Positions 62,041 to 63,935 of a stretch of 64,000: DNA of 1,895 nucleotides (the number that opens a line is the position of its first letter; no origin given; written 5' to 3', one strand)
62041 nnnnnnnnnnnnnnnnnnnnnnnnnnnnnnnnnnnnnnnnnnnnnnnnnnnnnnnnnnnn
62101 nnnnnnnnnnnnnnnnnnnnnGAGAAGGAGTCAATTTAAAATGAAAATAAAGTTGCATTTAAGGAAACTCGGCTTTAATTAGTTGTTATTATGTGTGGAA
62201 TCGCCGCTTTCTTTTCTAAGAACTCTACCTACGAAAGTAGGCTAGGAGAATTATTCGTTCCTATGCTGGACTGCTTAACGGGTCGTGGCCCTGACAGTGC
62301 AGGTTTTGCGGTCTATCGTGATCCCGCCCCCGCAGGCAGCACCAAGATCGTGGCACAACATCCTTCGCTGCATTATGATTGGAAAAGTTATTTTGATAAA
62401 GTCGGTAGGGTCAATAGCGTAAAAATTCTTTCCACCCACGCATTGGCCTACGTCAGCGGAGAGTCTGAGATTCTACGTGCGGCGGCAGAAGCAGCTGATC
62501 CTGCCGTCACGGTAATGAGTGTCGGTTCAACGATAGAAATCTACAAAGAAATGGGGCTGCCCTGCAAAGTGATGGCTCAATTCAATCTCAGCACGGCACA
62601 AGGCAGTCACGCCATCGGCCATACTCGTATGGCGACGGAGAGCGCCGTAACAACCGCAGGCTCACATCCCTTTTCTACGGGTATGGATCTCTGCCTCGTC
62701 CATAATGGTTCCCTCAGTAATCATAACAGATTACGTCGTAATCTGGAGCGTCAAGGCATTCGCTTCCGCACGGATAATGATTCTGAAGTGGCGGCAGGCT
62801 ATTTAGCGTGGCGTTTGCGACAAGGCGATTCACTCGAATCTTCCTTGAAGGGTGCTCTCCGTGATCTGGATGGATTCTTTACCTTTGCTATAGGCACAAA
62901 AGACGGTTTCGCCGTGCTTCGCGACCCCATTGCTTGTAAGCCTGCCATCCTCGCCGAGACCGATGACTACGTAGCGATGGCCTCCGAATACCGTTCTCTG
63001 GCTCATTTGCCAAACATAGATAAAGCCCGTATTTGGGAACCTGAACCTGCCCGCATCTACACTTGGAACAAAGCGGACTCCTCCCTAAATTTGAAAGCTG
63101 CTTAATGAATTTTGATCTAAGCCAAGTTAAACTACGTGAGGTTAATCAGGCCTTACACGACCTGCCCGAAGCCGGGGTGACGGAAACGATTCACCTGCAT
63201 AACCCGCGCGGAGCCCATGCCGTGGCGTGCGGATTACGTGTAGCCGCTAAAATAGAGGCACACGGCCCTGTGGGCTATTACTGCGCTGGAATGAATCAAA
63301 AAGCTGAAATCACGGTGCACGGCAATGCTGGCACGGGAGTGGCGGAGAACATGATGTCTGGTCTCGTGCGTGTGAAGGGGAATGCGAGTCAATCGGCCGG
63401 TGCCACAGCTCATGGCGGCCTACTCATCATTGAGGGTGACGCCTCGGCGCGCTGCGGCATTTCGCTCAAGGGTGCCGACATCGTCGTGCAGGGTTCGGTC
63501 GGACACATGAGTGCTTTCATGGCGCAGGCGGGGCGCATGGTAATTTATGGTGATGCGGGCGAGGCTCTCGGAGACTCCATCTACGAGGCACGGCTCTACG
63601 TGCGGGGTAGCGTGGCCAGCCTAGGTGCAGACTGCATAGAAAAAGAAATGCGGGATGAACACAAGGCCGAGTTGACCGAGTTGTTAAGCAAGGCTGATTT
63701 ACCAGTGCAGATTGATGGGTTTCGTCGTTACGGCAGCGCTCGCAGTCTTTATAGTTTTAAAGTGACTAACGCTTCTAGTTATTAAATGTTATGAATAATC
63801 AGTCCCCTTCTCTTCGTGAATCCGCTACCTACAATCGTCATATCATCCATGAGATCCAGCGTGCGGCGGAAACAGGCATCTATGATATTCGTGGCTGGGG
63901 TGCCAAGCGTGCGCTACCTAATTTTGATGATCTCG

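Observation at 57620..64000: Gamma-glutamyl-amine / N-methylglutamate-type cluster with a non-canonical enzyme set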

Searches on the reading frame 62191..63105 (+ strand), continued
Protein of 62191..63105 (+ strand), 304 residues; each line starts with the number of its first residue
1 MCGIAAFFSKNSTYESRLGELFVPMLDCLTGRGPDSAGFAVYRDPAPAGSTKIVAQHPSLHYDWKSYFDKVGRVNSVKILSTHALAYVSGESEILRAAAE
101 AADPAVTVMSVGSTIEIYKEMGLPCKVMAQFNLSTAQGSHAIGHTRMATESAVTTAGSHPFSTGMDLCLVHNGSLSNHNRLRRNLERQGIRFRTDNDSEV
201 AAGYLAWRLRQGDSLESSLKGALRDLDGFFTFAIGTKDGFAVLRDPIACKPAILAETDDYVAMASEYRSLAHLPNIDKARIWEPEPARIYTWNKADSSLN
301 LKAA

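Call 52: search_protein_families(library=ncbifam, proteins=[L113:11127-12593:+, L113:12594-13154:+, L113:13211-14401:+, L145:11296-12498:+], max_evalue=0.00001)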
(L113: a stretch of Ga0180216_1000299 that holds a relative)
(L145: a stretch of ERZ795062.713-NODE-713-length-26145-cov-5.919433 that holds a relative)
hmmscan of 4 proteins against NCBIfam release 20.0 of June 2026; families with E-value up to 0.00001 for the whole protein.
L113:11127-12593:+ (488 aa): 17 families
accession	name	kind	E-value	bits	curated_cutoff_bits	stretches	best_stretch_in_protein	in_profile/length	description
NF006770.0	PRK09290.1-4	equivalog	2.2e-189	629.3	372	1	80-485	2-401/403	allantoate amidohydrolase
NF006771.0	PRK09290.1-5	subfamily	2e-92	309.8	399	1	89-485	15-410/413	allantoate amidohydrolase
TIGR01879.1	hydantase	subfamily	5e-84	282.5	204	1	90-482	10-399/401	hydantoinase/carbamoylase family amidase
NF006775.0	PRK09290.2-5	equivalog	3.9e-77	259.7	479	1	113-485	47-414/419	allantoate amidohydrolase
NF058540.1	Ncarbamyl_ErtE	equivalog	1.5e-75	254.4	520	1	84-481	11-411/418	N-carbamyl-l-glutamate amidohydrolase ErtE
NF006772.0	PRK09290.2-1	subfamily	6.2e-72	242.7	424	1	76-483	10-414/430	allantoate amidohydrolase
NF006769.0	PRK09290.1-3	subfamily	8.8e-67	225.6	452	1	84-481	13-408/417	allantoate amidohydrolase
NF009527.0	PRK12891.1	subfamily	9.1e-67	225.9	461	1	83-483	11-419/426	Zn-dependent hydrolase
NF006768.0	PRK09290.1-1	equivalog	1.2e-64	218.7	532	1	91-481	17-404/411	allantoate deiminase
NF009529.0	PRK12893.1-2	equivalog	2e-60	204.7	508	1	98-481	25-404/411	Zn-dependent hydrolase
NF006773.0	PRK09290.2-2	equivalog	3.7e-60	204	584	1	102-484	39-416/419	allantoate amidohydrolase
NF010373.0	PRK13799.1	equivalog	6.3e-56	190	1087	1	112-483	218-585/591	unknown domain/N-carbamoyl-L-amino acid hydrolase fusion protein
NF009531.0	PRK12893.1-5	equivalog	7.3e-56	189.4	486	1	103-482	30-409/421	Zn-dependent hydrolase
TIGR03176.1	AllC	equivalog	1.1e-55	189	597.75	1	98-482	19-400/406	allantoate deiminase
NF006774.0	PRK09290.2-4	equivalog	4.5e-49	167.4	897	1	124-479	56-410/427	allantoate amidohydrolase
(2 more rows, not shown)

L113:12594-13154:+ (186 aa): 1 family
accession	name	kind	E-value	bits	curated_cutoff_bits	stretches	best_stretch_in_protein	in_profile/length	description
NF008488.0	PRK11396.1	equivalog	4.8e-12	46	292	1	16-170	14-167/191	environmental stress-induced protein Ves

L113:13211-14401:+ (396 aa): 21 families
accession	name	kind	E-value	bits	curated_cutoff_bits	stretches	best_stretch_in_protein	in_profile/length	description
TIGR01373.1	soxB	subfamily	1.7e-38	132.5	529.45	1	7-382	33-404/407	sarcosine oxidase subunit beta family protein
NF008425.0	PRK11259.1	equivalog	6e-32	111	257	1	3-378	3-376/377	N-methyl-L-tryptophan oxidase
TIGR01377.1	soxA_mon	subfamily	4.7e-29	101.3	479.65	1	8-379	4-377/381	amino oxidase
TIGR02352.1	thiamin_ThiO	equivalog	2.8e-22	79.3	250.8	1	8-359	2-349/351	glycine oxidase ThiO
NF001933.0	PRK00711.1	subfamily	4.1e-21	75.5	383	1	84-379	132-418/429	D-amino acid dehydrogenase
TIGR03364.1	HpnW_proposed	hypoth_equivalog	3.9e-16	59.1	285.1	1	7-236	3-225/365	TIGR03364 family FAD-dependent oxidoreductase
NF050086.1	pipecolate_AmaA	exception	2.9e-12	46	600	0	4-79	25-99/425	L-pipecolate oxidase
NF002480.1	PRK01747.1-1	equivalog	8.2e-12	44.3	540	1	4-334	248-594/645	bifunctional tRNA (5-methylaminomethyl-2-thiouridine)(34)-methyltransferase MnmC2/FAD-dependent 5-carboxymethylaminomethyl-2-thiouridine(34)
TIGR03197.1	MnmC_Cterm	equivalog_domain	1e-10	41.3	174.2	1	7-330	2-319/400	FAD-dependent 5-carboxymethylaminomethyl-2-thiouridine(34) oxidoreductase MnmC1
TIGR03377.1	glycerol3P_GlpA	equivalog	2.8e-10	39.4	552.8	1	8-312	3-302/530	anaerobic glycerol-3-phosphate dehydrogenase subunit GlpA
TIGR03329.1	Phn_aa_oxid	hypoth_equivalog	1.8e-08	33.6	632.8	0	159-358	192-392/460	putative aminophosphonate oxidoreductase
NF008726.1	PRK11728.1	equivalog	3.1e-08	32.9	299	1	6-221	2-215/389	L-2-hydroxyglutarate oxidase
NF040813.1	pro_dh_Thprot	equivalog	1.3e-07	31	600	0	160-211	177-226/362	D-proline dehydrogenase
NF045637.1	carotdesatCrtDProt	equivalog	1.4e-07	30.4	580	0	155-214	227-283/485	1-hydroxycarotenoid 3,4-desaturase CrtD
NF004789.0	PRK06134.1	subfamily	3.3e-07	29.2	747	0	146-206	215-276/581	FAD-dependent oxidoreductase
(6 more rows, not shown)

L145:11296-12498:+ (400 aa): 18 families
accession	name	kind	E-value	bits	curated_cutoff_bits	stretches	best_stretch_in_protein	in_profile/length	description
TIGR01373.1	soxB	subfamily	6.5e-44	150.4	529.45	1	11-387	32-405/407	sarcosine oxidase subunit beta family protein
NF008425.0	PRK11259.1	equivalog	2.1e-39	135.5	257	1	9-382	4-376/377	N-methyl-L-tryptophan oxidase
TIGR01377.1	soxA_mon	subfamily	5.9e-31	107.6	479.65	1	12-382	3-376/381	amino oxidase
NF001933.0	PRK00711.1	subfamily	6.2e-28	97.9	383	1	65-384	108-419/429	D-amino acid dehydrogenase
TIGR02352.1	thiamin_ThiO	equivalog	1.1e-27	97.1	250.8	1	13-363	2-349/351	glycine oxidase ThiO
NF002480.1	PRK01747.1-1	equivalog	8.2e-15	54.2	540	1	5-270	244-506/645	bifunctional tRNA (5-methylaminomethyl-2-thiouridine)(34)-methyltransferase MnmC2/FAD-dependent 5-carboxymethylaminomethyl-2-thiouridine(34)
TIGR03377.1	glycerol3P_GlpA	equivalog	2.7e-13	49.3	552.8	1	12-234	2-226/530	anaerobic glycerol-3-phosphate dehydrogenase subunit GlpA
NF050086.1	pipecolate_AmaA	exception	1.4e-12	47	600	0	8-84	24-99/425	L-pipecolate oxidase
TIGR03364.1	HpnW_proposed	hypoth_equivalog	1.7e-11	43.8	285.1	1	12-216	3-201/365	TIGR03364 family FAD-dependent oxidoreductase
NF008313.0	PRK11101.1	equivalog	2.5e-11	42.9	425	1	8-225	7-224/548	anaerobic glycerol-3-phosphate dehydrogenase subunit A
NF008726.1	PRK11728.1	equivalog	6.9e-11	41.6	299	1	12-210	3-200/389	L-2-hydroxyglutarate oxidase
TIGR03197.1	MnmC_Cterm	equivalog_domain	8.1e-11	41.6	174.2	1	12-263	2-250/400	FAD-dependent 5-carboxymethylaminomethyl-2-thiouridine(34) oxidoreductase MnmC1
NF045637.1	carotdesatCrtDProt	equivalog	2.2e-08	33.1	580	1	155-208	222-275/485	1-hydroxycarotenoid 3,4-desaturase CrtD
NF040813.1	pro_dh_Thprot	equivalog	8e-08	31.8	600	0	316-367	305-354/362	D-proline dehydrogenase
TIGR04542.1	GMC_mycofac_2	equivalog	9.6e-08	31.5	400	1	156-241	171-261/425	mycofactocin system GMC family oxidoreductase MftG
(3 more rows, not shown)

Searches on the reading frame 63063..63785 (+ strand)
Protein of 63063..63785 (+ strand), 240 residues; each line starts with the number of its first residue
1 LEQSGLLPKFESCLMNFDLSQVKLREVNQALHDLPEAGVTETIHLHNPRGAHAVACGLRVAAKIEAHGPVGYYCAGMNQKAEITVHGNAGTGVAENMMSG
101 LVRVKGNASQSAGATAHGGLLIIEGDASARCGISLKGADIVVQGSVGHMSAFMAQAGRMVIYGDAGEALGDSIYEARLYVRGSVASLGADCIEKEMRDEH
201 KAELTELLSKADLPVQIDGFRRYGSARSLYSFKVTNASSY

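Call 4: search_protein_families(library=pfam, proteins=[window:63063-63785:+])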
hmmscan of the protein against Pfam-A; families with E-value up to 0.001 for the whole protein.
window:63063-63785:+ (240 aa): 1 family
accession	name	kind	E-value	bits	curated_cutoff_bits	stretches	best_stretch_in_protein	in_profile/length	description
PF01493.24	GXGXG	-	2.1e-09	37.6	32.5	1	48-196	17-177/190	GXGXG motif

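Call 5: search_protein_families(library=ncbifam, proteins=[window:63063-63785:+])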
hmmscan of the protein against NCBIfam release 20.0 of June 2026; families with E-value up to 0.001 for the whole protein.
window:63063-63785:+ (240 aa): 2 families
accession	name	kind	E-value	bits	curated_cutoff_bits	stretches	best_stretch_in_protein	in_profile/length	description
TIGR03122.1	one_C_dehyd_C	equivalog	4.6e-18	65.4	130.65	1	62-196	81-222/260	formylmethanofuran dehydrogenase subunit C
NF042910.1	FMH_DH_FwdC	exception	4.8e-13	48.8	340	1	76-148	142-213/271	tungsten-dependent formylmethanofuran dehydrogenase subunit FwdC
